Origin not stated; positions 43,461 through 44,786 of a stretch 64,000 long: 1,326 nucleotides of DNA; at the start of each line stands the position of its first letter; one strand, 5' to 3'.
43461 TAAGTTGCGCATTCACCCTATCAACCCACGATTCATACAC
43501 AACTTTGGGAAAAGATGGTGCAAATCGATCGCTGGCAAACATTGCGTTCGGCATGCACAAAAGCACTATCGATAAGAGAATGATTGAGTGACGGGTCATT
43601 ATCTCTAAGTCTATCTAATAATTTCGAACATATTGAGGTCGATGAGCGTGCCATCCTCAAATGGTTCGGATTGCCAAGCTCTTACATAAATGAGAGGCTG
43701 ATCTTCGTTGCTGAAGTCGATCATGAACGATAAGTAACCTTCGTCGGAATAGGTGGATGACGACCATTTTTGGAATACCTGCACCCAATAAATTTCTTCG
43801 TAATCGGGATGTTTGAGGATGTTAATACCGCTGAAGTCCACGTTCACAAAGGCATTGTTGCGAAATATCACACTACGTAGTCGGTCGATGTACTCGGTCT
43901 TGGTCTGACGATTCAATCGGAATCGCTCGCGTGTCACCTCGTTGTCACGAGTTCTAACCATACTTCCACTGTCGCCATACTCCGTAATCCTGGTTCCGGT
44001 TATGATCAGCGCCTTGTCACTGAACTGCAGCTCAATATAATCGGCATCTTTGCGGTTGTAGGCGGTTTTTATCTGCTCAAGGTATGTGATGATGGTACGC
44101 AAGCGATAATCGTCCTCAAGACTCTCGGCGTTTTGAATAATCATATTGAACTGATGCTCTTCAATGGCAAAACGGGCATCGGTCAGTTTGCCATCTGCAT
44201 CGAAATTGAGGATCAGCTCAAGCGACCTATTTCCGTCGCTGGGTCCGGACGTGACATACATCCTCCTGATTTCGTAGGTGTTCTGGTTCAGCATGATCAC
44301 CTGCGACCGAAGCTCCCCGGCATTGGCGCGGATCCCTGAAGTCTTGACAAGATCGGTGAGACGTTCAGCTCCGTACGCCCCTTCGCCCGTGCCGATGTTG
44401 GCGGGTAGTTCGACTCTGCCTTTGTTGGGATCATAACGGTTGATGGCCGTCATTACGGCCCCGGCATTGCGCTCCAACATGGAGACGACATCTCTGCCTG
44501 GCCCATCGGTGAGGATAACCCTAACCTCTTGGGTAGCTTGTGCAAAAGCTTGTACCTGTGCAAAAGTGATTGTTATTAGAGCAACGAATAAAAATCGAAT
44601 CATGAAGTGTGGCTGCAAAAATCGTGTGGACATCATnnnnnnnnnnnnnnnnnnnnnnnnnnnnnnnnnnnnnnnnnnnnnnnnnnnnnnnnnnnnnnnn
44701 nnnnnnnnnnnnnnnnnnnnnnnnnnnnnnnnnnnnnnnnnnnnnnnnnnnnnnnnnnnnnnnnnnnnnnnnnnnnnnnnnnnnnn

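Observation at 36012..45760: Membrane cyclase coupled to three unclassifiable exported proteins and a 1,756-aa T9SS cargo: candidate undescribed envelope signalling/adhesion module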

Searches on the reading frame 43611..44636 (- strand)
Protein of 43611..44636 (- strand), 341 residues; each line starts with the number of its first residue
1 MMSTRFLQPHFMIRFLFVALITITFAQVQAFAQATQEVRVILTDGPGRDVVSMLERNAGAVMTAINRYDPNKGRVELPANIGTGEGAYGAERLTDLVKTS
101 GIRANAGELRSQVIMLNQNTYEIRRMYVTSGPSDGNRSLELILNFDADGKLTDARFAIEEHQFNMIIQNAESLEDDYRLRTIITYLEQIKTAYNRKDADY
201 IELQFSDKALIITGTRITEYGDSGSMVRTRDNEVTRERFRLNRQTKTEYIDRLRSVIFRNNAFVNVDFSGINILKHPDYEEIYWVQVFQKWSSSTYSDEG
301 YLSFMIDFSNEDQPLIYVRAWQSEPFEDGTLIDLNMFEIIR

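Call 3: search_protein_families(library=pfam, proteins=[window:43611-44636:-], max_evalue=0.1)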
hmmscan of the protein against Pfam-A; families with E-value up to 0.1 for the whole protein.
window:43611-44636:- (341 aa): 3 families
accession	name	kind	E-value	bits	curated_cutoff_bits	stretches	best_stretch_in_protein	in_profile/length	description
PF24125.1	Cds6_C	-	0.00011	22.9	27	1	238-312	28-104/111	Cds6 C-terminal NTF2-like domain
PF19694.4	DUF6194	-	0.028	14.6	27.1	1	237-288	62-116/146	Family of unknown function (DUF6194)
PF16703.10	DUF5064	-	0.099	13.6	27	0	113-195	13-95/117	Domain of unknown function (DUF5064)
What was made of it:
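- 43611..44636 (-): g2: exported protein with two NTF2-like domains, the hallmark of the module. Its start overlaps the cyclase stop (ATGA). Pfam Cds6_C 1e-4, below cut-off (call 3).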

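Call 4: search_protein_families(library=ncbifam, proteins=[window:43611-44636:-], max_evalue=0.1)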
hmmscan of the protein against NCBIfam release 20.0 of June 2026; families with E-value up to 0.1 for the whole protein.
window:43611-44636:- (341 aa): 0 families

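Call 17: find_homologous_proteins(query=window:43611-44636:-, max_evalue=0.001)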
Query window:43611-44636:- (341 aa): 333 proteins with E <= 0.001 among 1932 candidates; the best 120 are listed.
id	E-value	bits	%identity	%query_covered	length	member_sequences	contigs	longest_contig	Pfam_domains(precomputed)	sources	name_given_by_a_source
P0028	2.1e-222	755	100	100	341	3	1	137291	-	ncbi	-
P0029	1.9e-204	696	92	100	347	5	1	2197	-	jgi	-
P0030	4.6e-193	659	87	100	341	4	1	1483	-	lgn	-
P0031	6.8e-190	648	85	100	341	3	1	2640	-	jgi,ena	-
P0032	3.1e-189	646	85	100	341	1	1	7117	-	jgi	jgi:hypothetical protein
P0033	1.5e-186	637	84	100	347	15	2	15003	PF24125.2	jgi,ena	-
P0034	2.1e-185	633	83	100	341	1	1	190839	-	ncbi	-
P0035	9.7e-185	631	83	100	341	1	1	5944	-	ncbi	-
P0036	3.8e-184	629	82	100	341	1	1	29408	-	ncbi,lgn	-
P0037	3.1e-183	626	82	100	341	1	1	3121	-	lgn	-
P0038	1.6e-181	621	82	100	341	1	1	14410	-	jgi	jgi:hypothetical protein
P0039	1.6e-176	604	83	97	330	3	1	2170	-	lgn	-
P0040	4.4e-176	603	83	97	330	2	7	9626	-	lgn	-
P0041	1.9e-174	597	82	97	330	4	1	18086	-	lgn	-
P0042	7.1e-170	582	81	92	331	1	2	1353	-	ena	-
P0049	2.7e-134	465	65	97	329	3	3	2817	PF24125.2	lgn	-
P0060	1.8e-80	289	44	91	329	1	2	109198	-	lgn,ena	-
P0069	2.0e-75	272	44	89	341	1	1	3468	PF24125.2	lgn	-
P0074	1.2e-71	260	43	91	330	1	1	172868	-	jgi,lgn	jgi:hypothetical protein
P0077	1.8e-70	256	42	91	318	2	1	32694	-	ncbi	ncbi:MAG: hypothetical protein WD139_02655, partial [Balneolaceae bacterium]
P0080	8.5e-69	250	42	93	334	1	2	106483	-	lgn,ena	-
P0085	1.5e-65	240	38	96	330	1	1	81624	-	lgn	-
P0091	3.0e-62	229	38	93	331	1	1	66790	-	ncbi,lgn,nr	ncbi:hypothetical protein EP331_00925 [bacterium]|nr:MAG: hypothetical protein EP331_00925 [bacteriu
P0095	1.5e-57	213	39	91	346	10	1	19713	PF24125.2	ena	-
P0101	3.3e-47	179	34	97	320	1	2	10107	PF24125.2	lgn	-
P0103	5.7e-46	175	33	97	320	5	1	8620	PF24125.2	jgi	jgi:hypothetical protein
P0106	1.1e-45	174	34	97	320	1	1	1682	PF24125.2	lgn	-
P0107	1.2e-45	174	40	68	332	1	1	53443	-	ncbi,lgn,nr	ncbi:hypothetical protein K8I28_16660 [bacterium]|nr:hypothetical protein [bacterium]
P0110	4.2e-43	166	34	85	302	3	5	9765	PF24125.2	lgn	-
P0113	4.5e-42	162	34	88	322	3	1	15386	-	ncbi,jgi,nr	ncbi:MAG: hypothetical protein HQ568_05850 [Calditrichaeota bacterium]|nr:hypothetical protein [Cald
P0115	7.8e-42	162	32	91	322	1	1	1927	PF24125.2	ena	-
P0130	7.3e-40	155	32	92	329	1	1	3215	PF24125.2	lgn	-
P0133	1.8e-39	154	36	73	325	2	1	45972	PF24125.2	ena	-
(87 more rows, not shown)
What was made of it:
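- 43611..44636 (-): 333 homologues (call 17).
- On Csd6/Pgp2-type NTF2 (PF24125 Cds6_C), for g2: 11 of 120 listed homologues carry a precomputed PF24125 hit (call 17).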

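Call 20: find_encoding_contigs(protein=P0113, flank=10000, max_places=2)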
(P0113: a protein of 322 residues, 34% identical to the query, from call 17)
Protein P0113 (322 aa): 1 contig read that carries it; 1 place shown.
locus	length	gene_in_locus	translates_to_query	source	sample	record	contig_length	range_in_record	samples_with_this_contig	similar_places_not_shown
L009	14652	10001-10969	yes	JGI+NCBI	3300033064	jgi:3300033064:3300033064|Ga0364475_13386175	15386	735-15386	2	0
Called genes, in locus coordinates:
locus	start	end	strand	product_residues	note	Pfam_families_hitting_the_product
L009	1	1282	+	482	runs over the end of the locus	-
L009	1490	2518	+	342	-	PF13673:Acetyltransf_10 (weak), PF04266:ASCH (faint)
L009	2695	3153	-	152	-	PF00581:Rhodanese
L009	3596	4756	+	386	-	PF13173:AAA_14, PF13635:DUF4143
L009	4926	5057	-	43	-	-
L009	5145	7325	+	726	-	PF11008:DUF2846 (faint), PF13620:CarboxypepD_reg (faint), PF08308:PEGA, PF18935:DUF5683 (weak)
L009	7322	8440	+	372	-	PF03781:FGE-sulfatase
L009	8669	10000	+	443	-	-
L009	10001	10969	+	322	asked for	-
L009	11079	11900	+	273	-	-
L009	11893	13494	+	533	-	PF13620:CarboxypepD_reg (faint), PF20608:Phage_tube_C (faint), PF08308:PEGA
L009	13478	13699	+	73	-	-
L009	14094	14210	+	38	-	-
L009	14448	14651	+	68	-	?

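Call 21: find_encoding_contigs(protein=P0107, flank=10000, max_places=2)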
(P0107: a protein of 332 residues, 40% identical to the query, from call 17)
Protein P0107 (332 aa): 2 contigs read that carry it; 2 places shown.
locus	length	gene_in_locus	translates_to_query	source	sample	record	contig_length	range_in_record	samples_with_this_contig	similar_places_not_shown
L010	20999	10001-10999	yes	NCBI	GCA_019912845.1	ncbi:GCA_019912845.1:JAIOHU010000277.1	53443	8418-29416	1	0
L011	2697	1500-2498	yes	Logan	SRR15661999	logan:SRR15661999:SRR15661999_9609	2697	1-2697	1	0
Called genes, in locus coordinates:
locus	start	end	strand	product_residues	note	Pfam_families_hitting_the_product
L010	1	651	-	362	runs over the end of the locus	PF13439:Glyco_transf_4, PF00534:Glycos_transf_1, PF13692:Glyco_trans_1_4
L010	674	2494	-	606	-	PF00664:ABC_membrane, PF00005:ABC_tran, PF02463:SMC_N (faint), PF13304:AAA_21 (faint)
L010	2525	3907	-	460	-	PF13727:CoA_binding_3, PF02397:Bac_transf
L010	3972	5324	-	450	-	PF00072:Response_reg, PF00158:Sigma54_activat, PF14532:Sigma54_activ_2, PF07728:AAA_5, PF25601:AAA_lid_14, PF02954:HTH_8 (weak)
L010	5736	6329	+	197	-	PF13412:HTH_24 (weak), PF12840:HTH_20 (weak)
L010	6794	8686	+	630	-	PF13620:CarboxypepD_reg (faint), PF13715:CarbopepD_reg_2 (faint), PF08308:PEGA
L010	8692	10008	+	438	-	-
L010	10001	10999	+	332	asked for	-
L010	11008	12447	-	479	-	PF01139:RtcB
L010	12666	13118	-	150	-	PF01951:Archease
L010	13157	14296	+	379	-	PF13439:Glyco_transf_4, PF13579:Glyco_trans_4_4, PF00534:Glycos_transf_1, PF13692:Glyco_trans_1_4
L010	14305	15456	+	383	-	PF13477:Glyco_trans_4_2, PF13439:Glyco_transf_4 (weak), PF00534:Glycos_transf_1, PF13692:Glyco_trans_1_4, PF13524:Glyco_trans_1_2 (weak)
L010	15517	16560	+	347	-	PF08443:RimK (faint)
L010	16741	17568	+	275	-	PF01451:LMWPc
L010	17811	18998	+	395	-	PF00155:Aminotran_1_2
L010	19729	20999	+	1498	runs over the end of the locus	PF13620:CarboxypepD_reg (weak), PF13715:CarbopepD_reg_2 (faint), PF13620:CarboxypepD_reg, PF18962:Por_Secre_tail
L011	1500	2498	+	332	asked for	-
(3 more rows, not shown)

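Call 22: find_encoding_contigs(protein=P0077, flank=10000, max_places=2)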
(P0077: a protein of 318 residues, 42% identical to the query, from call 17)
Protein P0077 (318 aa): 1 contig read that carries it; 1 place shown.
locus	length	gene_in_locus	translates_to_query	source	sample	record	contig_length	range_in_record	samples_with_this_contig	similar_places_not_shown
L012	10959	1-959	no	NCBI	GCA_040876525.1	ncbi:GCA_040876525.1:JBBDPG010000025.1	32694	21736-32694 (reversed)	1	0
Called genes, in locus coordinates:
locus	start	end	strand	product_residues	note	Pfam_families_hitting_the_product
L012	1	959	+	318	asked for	?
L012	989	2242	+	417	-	-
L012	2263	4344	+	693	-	PF13620:CarboxypepD_reg (faint), PF08308:PEGA, PF18935:DUF5683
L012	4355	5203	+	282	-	PF00963:Cohesin (weak)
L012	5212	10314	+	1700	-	PF00041:fn3 (faint), PF14870:PSII_BNR, PF16656:Pur_ac_phosph_N (faint), PF25788:Ig_Rha78A_N (faint), PF14870:PSII_BNR, PF18962:Por_Secre_tail (weak)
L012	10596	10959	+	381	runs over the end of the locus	PF10011:DUF2254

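Call 27: search_protein_families(library=pfam, proteins=[L009:8669-10000:+, L010:8692-10008:+, L012:989-2242:+, L009:11079-11900:+, L012:4355-5203:+, L009:5145-7325:+, L010:6794-8686:+, L012:2263-4344:+, L009:11893-13494:+], max_evalue=0.1)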
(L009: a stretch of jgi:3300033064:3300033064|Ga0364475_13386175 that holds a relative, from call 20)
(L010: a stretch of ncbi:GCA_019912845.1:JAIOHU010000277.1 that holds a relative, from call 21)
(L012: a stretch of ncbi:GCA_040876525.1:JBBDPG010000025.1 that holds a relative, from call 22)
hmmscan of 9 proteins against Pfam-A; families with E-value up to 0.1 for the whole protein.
L009:8669-10000:+ (443 aa): 0 families

L010:8692-10008:+ (438 aa): 1 family
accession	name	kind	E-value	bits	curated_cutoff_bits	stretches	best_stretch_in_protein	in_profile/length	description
PF02169.21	LPP20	-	0.006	17.4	25.9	1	51-130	10-87/97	LPP20 lipoprotein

L012:989-2242:+ (417 aa): 0 families

L009:11079-11900:+ (273 aa): 0 families

L012:4355-5203:+ (282 aa): 2 families
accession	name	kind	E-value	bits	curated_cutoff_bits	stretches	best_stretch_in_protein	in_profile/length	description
PF00963.24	Cohesin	-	1.4e-05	25.7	24.1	1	152-272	11-130/139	Cohesin domain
PF09476.15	Pilus_CpaD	-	0.033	14.4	31.1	1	123-215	24-119/200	Pilus biogenesis CpaD protein (pilus_cpaD)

L009:5145-7325:+ (726 aa): 9 families
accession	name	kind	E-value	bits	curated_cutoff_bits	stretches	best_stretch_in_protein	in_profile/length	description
PF08308.17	PEGA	-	1e-77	256.4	20.8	6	358-424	2-68/71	PEGA domain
PF13620.12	CarboxypepD_reg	-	3.2e-12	47.1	32.3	1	70-116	31-79/82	Carboxypeptidase regulatory-like domain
PF11008.14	DUF2846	-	2.1e-07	31.3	34.3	0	246-275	44-72/92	Protein of unknown function (DUF2846)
PF18935.5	DUF5683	-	3.6e-07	30.7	26.7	1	575-685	3-111/151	Family of unknown function (DUF5683)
PF22820.2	TcaA_3rd_4th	-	2.6e-06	27.7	27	0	290-317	5-32/73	TcaA protein 3rd/4th domain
PF12985.13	DUF3869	-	0.0028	18.3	24.5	0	381-412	39-69/85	Domain of unknown function (DUF3869)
PF20608.4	Phage_tube_C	-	0.016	16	24.1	0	381-413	48-80/82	Phage tail tube protein C-terminal domain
PF10670.15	DUF4198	-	0.049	14.2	34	0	57-82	183-204/209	Domain of unknown function (DUF4198)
PF07550.17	Shr-like_HID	-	0.096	13.6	22.3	0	84-104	59-81/82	Heme-binding protein Shr-like, Hb-interacting domain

L010:6794-8686:+ (630 aa): 4 families
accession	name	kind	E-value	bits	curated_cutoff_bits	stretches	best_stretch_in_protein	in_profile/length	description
PF08308.17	PEGA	-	1.9e-48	162.7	20.8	4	344-412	2-69/71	PEGA domain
PF13620.12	CarboxypepD_reg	-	4.1e-13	49.9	32.3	2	77-120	36-80/82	Carboxypeptidase regulatory-like domain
PF13715.12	CarbopepD_reg_2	-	1.8e-06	28.3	32.2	0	301-340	38-77/88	CarboxypepD_reg-like domain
PF07550.17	Shr-like_HID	-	0.021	15.8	22.3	0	306-324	60-78/82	Heme-binding protein Shr-like, Hb-interacting domain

L012:2263-4344:+ (693 aa): 4 families
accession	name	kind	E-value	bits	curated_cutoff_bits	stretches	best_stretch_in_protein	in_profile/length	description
PF08308.17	PEGA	-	4.5e-22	78.2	20.8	2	336-402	3-69/71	PEGA domain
PF18935.5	DUF5683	-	1.3e-08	35.4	26.7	1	548-654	6-108/151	Family of unknown function (DUF5683)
PF13620.12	CarboxypepD_reg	-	4.6e-07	30.5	32.3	1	209-243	42-76/82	Carboxypeptidase regulatory-like domain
PF19962.4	EAD9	-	0.071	13.3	25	1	593-632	15-54/62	Effector-associated domain 9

L009:11893-13494:+ (533 aa): 11 families
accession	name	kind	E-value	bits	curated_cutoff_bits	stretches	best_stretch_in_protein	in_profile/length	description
PF08308.17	PEGA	-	7e-56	186.5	20.8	4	202-266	3-67/71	PEGA domain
PF13620.12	CarboxypepD_reg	-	1.8e-12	47.9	32.3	0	303-340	44-82/82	Carboxypeptidase regulatory-like domain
PF20608.4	Phage_tube_C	-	1.1e-06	29.3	24.1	0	295-328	46-79/82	Phage tail tube protein C-terminal domain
PF13715.12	CarbopepD_reg_2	-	6.6e-06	26.5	32.2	0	360-407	26-73/88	CarboxypepD_reg-like domain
PF12985.13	DUF3869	-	0.00026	21.6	24.5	0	271-327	18-68/85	Domain of unknown function (DUF3869)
PF22820.2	TcaA_3rd_4th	-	0.00079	19.8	27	0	348-375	7-36/73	TcaA protein 3rd/4th domain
PF12733.13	Cadherin-like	-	0.0028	18.5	24.2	0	324-380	19-65/89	Cadherin-like beta sandwich domain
PF13944.12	Calycin_like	-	0.02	15.6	30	0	88-181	7-100/124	Calycin-like beta-barrel domain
PF09118.17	GO-like_E_set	-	0.03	15.1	25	1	184-253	35-99/100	Galactose oxidase-like, Early set domain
PF08141.18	SspH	-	0.034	14.7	25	0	354-381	22-48/58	Small acid-soluble spore protein H family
PF07550.17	Shr-like_HID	-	0.094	13.7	22.3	0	303-325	56-79/82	Heme-binding protein Shr-like, Hb-interacting domain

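Call 31: find_related_loci(query=A2, collection=metagenome_contigs, flank=10000)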
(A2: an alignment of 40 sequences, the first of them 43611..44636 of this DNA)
Query A2 (341 aa) in metagenome_contigs; peptide patterns used: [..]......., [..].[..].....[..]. (x = any residue, [..] = any of these).
600 stretches matched a pattern (row limit reached: there are more); 574 encode a relative of the query (tblastn E <= 1e-3); the best 80 are kept; 80 distinct loci.
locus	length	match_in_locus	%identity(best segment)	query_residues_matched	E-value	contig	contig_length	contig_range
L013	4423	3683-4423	79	12-258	1e-129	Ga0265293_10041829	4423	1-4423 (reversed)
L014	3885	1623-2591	33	12-340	2e-55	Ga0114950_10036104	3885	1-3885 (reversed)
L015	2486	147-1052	34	24-340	3e-51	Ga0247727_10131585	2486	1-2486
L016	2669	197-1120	32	31-340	1e-50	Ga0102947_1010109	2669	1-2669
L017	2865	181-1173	33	13-340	2e-50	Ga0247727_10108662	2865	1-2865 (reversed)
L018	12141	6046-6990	33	11-340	2e-50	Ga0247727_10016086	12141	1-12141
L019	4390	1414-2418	34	6-341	5e-50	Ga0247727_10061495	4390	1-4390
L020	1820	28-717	39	111-340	3e-51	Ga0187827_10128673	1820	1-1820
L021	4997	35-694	41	121-340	4e-49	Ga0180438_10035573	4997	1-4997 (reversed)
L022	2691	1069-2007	34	18-339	2e-49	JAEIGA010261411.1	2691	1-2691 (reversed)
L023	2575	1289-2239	33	16-341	3e-48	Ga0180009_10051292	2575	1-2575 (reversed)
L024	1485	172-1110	31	13-339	9e-50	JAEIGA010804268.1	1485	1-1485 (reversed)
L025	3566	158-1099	33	20-340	3e-47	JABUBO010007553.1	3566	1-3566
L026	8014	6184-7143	32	2-340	6e-46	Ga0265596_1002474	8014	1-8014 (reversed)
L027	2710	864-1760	32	41-341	7e-46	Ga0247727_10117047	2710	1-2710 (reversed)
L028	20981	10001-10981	30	13-340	2e-45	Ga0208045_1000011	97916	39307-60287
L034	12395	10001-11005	30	3-341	4e-44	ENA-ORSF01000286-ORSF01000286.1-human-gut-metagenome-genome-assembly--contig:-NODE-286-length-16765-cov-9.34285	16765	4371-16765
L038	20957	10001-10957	29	19-340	9e-44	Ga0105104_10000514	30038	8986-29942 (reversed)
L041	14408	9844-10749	32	39-341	2e-43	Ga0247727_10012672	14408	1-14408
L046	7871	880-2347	35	30-328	1e-42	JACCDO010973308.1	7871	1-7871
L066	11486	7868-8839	30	7-340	2e-40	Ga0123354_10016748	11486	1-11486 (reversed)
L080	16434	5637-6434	33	54-328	1e-39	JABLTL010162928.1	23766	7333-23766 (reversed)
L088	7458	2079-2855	33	89-341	2e-39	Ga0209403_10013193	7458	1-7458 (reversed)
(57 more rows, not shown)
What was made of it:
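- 43611..44636 (-): At least 574 metagenome stretches (call 31).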

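Call 37: search_protein_families(library=pfam, proteins=[L080:4804-5508:+, L034:8910-10034:+, L080:6559-7962:+, L080:1842-3815:+, L080:3775-4728:+, L080:638-1855:+, L066:5116-5991:+, L066:1984-5112:+, L066:7140-7850:+, L018:4573-5931:+], max_evalue=0.05)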
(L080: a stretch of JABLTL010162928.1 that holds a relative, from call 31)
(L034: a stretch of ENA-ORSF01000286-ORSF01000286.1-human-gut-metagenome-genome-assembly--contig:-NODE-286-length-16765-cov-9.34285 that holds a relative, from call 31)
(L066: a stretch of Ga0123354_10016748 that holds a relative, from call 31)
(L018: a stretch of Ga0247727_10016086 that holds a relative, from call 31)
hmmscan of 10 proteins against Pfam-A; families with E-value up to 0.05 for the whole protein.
L080:4804-5508:+ (234 aa): 0 families

L034:8910-10034:+ (374 aa): 0 families

L080:6559-7962:+ (467 aa): 4 families
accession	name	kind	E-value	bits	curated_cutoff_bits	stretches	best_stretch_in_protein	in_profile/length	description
PF07719.23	TPR_2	-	0.00071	20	27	0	234-259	5-30/34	Tetratricopeptide repeat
PF13428.12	TPR_14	-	0.0092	17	23.5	0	235-263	6-33/44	Tetratricopeptide repeat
PF13181.12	TPR_8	-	0.031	14.9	25.7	0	234-258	5-29/34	Tetratricopeptide repeat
PF00515.34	TPR_1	-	0.04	14.2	27.8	0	185-211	7-33/34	Tetratricopeptide repeat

L080:1842-3815:+ (657 aa): 6 families
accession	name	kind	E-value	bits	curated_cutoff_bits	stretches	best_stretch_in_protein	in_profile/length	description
PF08238.18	Sel1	-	1.4e-25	89.2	30.7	3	100-135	1-36/36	Sel1 repeat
PF00656.27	Peptidase_C14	-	6.1e-20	72.3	21.4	1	417-641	4-223/233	Caspase domain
PF13174.12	TPR_6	-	0.0012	19.8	26.3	0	102-129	2-25/33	Tetratricopeptide repeat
PF01650.23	Peptidase_C13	-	0.0025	17.9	22.8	1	483-553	104-168/258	Peptidase C13 family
PF14559.12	TPR_19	-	0.0045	17.7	25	0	119-147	6-36/68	Tetratricopeptide repeat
PF13432.12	TPR_16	-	0.0057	17.5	32.7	1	38-96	3-59/65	Tetratricopeptide repeat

L080:3775-4728:+ (317 aa): 1 family
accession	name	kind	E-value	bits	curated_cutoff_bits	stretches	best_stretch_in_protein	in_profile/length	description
PF14326.11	DUF4384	-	0.0018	18.8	27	1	213-261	10-53/81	Domain of unknown function (DUF4384)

L080:638-1855:+ (405 aa): 1 family
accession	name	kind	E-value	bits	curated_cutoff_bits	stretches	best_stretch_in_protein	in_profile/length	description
PF05226.16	CHASE2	-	7.8e-15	55.6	26.3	1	63-293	17-226/257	CHASE2 domain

L066:5116-5991:+ (291 aa): 3 families
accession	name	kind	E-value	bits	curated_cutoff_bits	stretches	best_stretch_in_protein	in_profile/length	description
PF02368.24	Big_2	-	4.9e-11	42.9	22.8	1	97-174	2-77/79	Bacterial Ig-like domain (group 2)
PF22359.2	Big-like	-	7.4e-05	23.4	27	1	143-180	12-48/48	Bacterial Ig-like domain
PF25164.1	CoiA_N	-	0.011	15.6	26.3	1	21-51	3-33/50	Competence protein CoiA, N-terminal domain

L066:1984-5112:+ (1042 aa): 1 family
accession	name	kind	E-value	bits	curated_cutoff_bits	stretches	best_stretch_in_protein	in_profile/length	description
PF13809.12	Tubulin_2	-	4.3e-62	210.9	27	1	24-378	1-355/356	Tubulin like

L066:7140-7850:+ (236 aa): 0 families

L018:4573-5931:+ (452 aa): 5 families
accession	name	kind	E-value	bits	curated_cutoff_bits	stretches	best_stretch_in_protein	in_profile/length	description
PF00069.31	Pkinase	-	8.5e-56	189.7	31.7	1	14-273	1-258/263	Protein kinase domain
PF07714.23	PK_Tyr_Ser-Thr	-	5.7e-38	131.1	23.1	1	16-267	3-250/258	Protein tyrosine and serine/threonine kinase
PF17667.7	Pkinase_fungal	-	1.1e-05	24.8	24.1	1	120-196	290-372/387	Fungal protein kinase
PF01636.29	APH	-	2e-05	24.9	23.2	1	127-164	163-198/239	Phosphotransferase enzyme family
PF03109.22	ABC1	-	0.00021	21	22.9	1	88-165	144-216/244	ABC1 atypical kinase-like domain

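Call 46: predict_structure(alignment_id=A2)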
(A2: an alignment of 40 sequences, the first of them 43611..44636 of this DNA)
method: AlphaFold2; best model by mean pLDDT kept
length: 341 residues; sequences in the alignment: 40
mean_pLDDT: 85.1   pTM: 0.75
mean pLDDT of the five models: 85.1, 82.4, 81.5, 81.1, 79.4
residues with pLDDT >= 90: 202; 70-90: 91; 50-70: 27; < 50: 21
segments of 3 or more residues with pLDDT < 50: 1-3, 220-235
pLDDT, mean of each block of 10 residues (from residue 1): 55 80 64 73 92 97 95 94 93 91 90 88 93 76 96 92 89 91 92 92 93 75 42 54 93 94 88 93 94 87 94 91 82 81 61
secondary structure, 60 per line:
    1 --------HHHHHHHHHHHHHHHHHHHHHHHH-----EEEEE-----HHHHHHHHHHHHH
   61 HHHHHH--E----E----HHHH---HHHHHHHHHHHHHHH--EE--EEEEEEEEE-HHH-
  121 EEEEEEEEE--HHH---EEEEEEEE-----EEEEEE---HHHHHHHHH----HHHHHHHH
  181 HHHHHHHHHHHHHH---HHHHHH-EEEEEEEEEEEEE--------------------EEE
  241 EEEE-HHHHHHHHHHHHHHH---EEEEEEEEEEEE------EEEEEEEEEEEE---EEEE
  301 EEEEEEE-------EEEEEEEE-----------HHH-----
elements in order: H9-32 E38-42 H48-66 H79-82 H86-100 E107-115 E121-129 E138-145 E151-156 H160-168 H173-194 H198-203 E205-217 E238-244 H246-260 E264-275 E282-293 E297-307 E315-322
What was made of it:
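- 43611..44636 (-): AF2 pLDDT 85 (call 46).
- Closest known: Csd6 / Pgp2 / Bd1075 L,D-carboxypeptidases. Different: It has a second NTF2-like domain in its place (call 46).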
